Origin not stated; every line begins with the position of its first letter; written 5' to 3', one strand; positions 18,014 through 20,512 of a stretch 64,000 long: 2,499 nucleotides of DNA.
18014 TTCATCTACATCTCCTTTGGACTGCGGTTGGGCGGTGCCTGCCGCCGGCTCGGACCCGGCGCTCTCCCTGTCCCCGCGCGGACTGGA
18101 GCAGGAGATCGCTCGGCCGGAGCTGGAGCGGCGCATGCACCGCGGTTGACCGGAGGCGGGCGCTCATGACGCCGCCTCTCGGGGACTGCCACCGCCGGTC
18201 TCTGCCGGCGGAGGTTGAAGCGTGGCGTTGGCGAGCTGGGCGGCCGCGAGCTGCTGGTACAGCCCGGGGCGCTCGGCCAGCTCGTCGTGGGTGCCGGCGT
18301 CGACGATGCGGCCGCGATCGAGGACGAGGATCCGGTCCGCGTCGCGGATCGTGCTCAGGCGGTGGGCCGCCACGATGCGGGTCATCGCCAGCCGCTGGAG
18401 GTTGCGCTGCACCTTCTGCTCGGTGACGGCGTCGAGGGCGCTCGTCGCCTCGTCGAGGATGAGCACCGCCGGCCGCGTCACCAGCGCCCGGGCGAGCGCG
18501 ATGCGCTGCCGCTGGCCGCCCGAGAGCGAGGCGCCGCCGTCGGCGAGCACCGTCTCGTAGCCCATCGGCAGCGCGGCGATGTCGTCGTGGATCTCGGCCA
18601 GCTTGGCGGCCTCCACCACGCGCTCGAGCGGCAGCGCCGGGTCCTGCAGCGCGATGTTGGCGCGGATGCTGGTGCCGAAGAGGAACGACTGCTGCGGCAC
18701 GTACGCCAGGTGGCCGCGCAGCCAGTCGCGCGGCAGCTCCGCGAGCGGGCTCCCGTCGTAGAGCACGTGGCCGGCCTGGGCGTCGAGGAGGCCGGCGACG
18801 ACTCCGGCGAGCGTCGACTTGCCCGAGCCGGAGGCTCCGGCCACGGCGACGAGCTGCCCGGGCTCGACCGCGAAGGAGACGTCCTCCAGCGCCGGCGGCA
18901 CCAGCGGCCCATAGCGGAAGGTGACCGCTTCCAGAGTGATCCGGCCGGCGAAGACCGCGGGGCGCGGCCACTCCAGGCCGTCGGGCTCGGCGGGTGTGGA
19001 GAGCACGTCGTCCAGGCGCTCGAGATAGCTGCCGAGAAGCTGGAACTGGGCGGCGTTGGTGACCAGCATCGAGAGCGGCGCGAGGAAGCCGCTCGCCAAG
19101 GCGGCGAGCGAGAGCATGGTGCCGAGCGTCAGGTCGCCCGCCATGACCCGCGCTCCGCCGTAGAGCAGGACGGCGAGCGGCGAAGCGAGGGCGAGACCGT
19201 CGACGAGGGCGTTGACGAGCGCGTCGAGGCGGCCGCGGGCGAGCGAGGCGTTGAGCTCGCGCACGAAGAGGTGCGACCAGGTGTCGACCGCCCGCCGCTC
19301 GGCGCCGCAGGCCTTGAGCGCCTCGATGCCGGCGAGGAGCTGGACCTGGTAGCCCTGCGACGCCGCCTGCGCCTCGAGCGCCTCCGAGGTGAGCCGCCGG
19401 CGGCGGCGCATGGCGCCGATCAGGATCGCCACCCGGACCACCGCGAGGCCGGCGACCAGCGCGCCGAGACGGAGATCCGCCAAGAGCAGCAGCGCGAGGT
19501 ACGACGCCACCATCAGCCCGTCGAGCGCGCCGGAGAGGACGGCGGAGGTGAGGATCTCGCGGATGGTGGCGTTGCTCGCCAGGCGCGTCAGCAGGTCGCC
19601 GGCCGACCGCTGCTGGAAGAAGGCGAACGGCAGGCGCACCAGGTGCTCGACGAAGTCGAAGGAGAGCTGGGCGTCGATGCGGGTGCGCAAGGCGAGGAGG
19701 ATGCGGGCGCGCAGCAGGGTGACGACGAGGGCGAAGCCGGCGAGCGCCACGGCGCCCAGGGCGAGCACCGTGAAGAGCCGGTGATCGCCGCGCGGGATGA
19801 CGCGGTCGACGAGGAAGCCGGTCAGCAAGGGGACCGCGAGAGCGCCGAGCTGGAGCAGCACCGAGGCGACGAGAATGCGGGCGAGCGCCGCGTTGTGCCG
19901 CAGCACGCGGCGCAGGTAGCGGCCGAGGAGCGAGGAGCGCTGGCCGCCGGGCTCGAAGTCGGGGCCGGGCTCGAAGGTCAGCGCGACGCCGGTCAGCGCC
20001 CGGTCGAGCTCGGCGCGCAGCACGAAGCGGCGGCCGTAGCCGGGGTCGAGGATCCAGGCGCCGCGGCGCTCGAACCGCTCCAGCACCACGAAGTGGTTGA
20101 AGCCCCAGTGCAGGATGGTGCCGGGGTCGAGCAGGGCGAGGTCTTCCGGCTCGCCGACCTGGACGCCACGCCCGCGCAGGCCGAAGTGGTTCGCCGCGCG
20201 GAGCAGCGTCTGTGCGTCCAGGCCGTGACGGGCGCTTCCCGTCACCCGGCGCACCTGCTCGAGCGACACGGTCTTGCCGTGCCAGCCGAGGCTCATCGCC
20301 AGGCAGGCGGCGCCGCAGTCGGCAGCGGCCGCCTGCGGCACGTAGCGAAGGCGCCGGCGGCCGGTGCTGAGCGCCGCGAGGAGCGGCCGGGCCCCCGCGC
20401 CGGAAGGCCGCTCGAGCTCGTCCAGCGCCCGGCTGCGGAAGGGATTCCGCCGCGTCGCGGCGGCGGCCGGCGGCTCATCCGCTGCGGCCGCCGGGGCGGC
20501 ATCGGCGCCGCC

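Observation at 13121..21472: Compact class I lanthipeptide operon (lanT-lanA-lanC-lanB) using class II-style GG-leader/C39 processing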

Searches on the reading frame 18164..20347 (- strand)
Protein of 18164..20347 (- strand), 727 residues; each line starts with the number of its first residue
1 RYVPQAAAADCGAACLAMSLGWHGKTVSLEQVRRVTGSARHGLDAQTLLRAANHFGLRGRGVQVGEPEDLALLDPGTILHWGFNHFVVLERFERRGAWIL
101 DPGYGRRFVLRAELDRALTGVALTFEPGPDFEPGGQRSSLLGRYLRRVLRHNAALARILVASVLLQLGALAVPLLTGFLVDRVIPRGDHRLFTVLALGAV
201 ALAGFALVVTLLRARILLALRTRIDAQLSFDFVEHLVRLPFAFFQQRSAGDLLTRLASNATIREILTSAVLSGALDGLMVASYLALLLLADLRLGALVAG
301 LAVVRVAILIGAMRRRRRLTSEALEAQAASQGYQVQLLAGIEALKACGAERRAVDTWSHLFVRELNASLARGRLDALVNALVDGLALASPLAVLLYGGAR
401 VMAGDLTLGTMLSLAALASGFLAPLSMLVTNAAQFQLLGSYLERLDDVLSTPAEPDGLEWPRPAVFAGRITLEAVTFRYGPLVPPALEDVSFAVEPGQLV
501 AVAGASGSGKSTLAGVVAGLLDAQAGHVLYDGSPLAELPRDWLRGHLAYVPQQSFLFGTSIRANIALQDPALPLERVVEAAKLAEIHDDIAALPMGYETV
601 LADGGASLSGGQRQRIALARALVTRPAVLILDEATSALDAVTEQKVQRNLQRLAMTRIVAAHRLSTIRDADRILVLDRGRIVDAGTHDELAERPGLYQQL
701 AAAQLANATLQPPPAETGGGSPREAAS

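Call 55: search_solved_structures(query=window:18164-20347:-, show_alignments=1)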
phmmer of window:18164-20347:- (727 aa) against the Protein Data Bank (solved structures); distinct sequences matched with E-value up to 0.001: 591 (the best 60 are shown).
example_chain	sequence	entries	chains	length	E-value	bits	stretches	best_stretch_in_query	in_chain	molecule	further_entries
4f4c_A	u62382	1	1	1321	1.5e-106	360.9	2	218-706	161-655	Multidrug resistance protein pgp-1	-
9ody_A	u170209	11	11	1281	5.2e-105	355.8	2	230-706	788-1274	ATP-binding cassette, sub-family B (MDR/TAP), member 4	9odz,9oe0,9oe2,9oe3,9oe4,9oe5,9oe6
8gmg_A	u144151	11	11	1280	6.9e-105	355.4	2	195-705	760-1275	ATP-dependent translocase ABCB1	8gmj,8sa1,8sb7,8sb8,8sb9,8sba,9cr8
9oe1_A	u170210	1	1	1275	7.2e-105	355.3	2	230-706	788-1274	ATP-binding cassette, sub-family B (MDR/TAP), member 4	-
6qex_A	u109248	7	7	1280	7.8e-105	355.2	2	195-705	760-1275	Multidrug resistance protein 1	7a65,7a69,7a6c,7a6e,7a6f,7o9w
8y6h_A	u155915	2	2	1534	1.1e-104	354.8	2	195-706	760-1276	ATP-dependent translocase ABCB1,mNeonGreen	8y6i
8sa0_A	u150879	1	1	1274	1.6e-104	354.2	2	195-702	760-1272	ATP-dependent translocase ABCB1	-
6c0v_A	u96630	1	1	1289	3.7e-104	353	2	195-705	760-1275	Multidrug resistance protein 1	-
6fn1_A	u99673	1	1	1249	5.5e-104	352.4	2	229-704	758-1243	Human-mouse chimeric ABCB1 (ABCBHM)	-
6fn4_A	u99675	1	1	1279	6.1e-104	352.3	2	229-704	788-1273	Apo form of Human-mouse chimeric ABCB1 (ABCB1HM) in complex with Antigen binding fragment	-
36cg_U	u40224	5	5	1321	7.6e-104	352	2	218-704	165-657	Bile salt export pump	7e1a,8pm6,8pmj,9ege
7zka_A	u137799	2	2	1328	8e-104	351.9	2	229-720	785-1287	ATP-dependent translocase ABCB1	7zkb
6ujt_A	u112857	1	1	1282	9.5e-104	351.6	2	229-705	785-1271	ATP-dependent translocase ABCB1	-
6ujp_A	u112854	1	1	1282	1e-103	351.6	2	229-705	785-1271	ATP-dependent translocase ABCB1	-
7niu_A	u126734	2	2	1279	1e-103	351.6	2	246-706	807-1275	Isoform 2 of Phosphatidylcholine translocator ABCB4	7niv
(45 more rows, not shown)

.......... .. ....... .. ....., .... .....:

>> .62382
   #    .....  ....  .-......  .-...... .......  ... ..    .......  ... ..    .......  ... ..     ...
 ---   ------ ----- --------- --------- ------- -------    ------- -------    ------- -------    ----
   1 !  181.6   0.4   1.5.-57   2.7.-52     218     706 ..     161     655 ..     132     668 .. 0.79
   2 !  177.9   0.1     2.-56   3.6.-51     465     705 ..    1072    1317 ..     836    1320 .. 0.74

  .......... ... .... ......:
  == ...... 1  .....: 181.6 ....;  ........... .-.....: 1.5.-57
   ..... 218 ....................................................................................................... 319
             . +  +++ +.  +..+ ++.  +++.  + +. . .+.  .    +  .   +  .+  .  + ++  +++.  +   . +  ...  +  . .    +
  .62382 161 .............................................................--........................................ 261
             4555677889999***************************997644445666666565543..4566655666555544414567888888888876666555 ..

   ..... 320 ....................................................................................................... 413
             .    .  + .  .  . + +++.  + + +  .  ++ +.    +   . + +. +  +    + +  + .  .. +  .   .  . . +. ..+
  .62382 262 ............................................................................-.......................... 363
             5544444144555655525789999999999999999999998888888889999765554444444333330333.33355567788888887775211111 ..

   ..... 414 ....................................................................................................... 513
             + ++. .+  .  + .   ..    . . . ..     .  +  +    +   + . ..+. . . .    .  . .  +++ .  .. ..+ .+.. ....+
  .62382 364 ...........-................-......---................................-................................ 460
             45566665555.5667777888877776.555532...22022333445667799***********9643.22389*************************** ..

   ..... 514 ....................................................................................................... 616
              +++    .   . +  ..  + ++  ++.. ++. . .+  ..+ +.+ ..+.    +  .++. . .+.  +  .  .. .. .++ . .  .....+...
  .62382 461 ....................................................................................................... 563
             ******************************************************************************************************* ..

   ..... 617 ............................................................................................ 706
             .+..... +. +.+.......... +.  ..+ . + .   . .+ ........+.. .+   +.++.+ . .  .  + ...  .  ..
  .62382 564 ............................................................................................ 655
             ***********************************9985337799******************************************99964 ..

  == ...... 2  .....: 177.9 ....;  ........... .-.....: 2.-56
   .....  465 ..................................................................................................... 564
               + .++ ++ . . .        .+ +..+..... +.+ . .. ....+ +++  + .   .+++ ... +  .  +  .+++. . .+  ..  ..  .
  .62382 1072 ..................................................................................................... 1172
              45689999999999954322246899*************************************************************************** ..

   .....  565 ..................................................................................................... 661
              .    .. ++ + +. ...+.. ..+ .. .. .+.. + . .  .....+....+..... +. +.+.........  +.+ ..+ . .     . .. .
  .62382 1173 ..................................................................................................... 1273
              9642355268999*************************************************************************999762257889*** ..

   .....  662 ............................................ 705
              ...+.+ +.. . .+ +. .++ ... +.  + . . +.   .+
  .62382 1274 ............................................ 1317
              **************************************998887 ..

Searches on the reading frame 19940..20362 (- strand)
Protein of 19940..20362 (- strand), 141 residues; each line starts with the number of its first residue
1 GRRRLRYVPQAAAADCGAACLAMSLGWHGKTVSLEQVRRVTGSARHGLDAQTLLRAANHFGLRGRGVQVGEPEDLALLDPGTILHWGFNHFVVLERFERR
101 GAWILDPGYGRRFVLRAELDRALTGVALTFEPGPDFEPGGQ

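Call 57: search_solved_structures(query=window:19940-20362:-, show_alignments=3, max_evalue=0.01)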
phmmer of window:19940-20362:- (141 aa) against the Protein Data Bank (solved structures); distinct sequences matched with E-value up to 0.01: 12.
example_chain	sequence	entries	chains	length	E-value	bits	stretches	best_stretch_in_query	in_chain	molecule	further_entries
6mpz_A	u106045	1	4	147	4.8e-26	94.9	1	1-134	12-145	Double Glycine Motif Protease domain from AMS/PCAT Transporter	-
4s0f_A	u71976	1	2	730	8e-12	48.7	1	8-139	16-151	ABC-type bacteriocin transporter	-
4ry2_A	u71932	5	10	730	8e-12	48.7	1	8-139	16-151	ABC-type bacteriocin transporter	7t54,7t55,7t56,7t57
7n87_A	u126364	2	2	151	8.2e-12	48.7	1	8-139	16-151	ABC-type bacteriocin transporter | Peptidase C39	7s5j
8vp3_A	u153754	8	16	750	8.4e-12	48.7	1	8-139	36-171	ABC-type bacteriocin transporter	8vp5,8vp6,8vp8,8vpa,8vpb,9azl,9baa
6v9z_A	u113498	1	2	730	1.5e-10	44.6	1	8-139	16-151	ABC-type bacteriocin transporter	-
8vp9_A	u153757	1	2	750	4.9e-09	39.7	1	8-139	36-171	ABC-type bacteriocin transporter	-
8hf6_A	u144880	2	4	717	2.6e-08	37.4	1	6-138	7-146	Competence factor transporting ATP-binding protein/permease ComA | Transport/processing ATP-binding protein ComA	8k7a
8hf7_A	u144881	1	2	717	2.6e-08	37.4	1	6-138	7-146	Competence factor transporting ATP-binding protein/permease ComA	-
8hf4_A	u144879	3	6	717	2.6e-08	37.4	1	6-138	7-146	Transport/processing ATP-binding protein ComA | Competence factor transporting ATP-binding protein/permease ComA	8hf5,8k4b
3k8u_A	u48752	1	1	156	1.7e-05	28.2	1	2-138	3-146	Putative ABC transporter, ATP-binding protein ComA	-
5xe8_A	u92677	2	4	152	0.00015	25.1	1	6-138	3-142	Putative ABC transporter, ATP-binding protein ComA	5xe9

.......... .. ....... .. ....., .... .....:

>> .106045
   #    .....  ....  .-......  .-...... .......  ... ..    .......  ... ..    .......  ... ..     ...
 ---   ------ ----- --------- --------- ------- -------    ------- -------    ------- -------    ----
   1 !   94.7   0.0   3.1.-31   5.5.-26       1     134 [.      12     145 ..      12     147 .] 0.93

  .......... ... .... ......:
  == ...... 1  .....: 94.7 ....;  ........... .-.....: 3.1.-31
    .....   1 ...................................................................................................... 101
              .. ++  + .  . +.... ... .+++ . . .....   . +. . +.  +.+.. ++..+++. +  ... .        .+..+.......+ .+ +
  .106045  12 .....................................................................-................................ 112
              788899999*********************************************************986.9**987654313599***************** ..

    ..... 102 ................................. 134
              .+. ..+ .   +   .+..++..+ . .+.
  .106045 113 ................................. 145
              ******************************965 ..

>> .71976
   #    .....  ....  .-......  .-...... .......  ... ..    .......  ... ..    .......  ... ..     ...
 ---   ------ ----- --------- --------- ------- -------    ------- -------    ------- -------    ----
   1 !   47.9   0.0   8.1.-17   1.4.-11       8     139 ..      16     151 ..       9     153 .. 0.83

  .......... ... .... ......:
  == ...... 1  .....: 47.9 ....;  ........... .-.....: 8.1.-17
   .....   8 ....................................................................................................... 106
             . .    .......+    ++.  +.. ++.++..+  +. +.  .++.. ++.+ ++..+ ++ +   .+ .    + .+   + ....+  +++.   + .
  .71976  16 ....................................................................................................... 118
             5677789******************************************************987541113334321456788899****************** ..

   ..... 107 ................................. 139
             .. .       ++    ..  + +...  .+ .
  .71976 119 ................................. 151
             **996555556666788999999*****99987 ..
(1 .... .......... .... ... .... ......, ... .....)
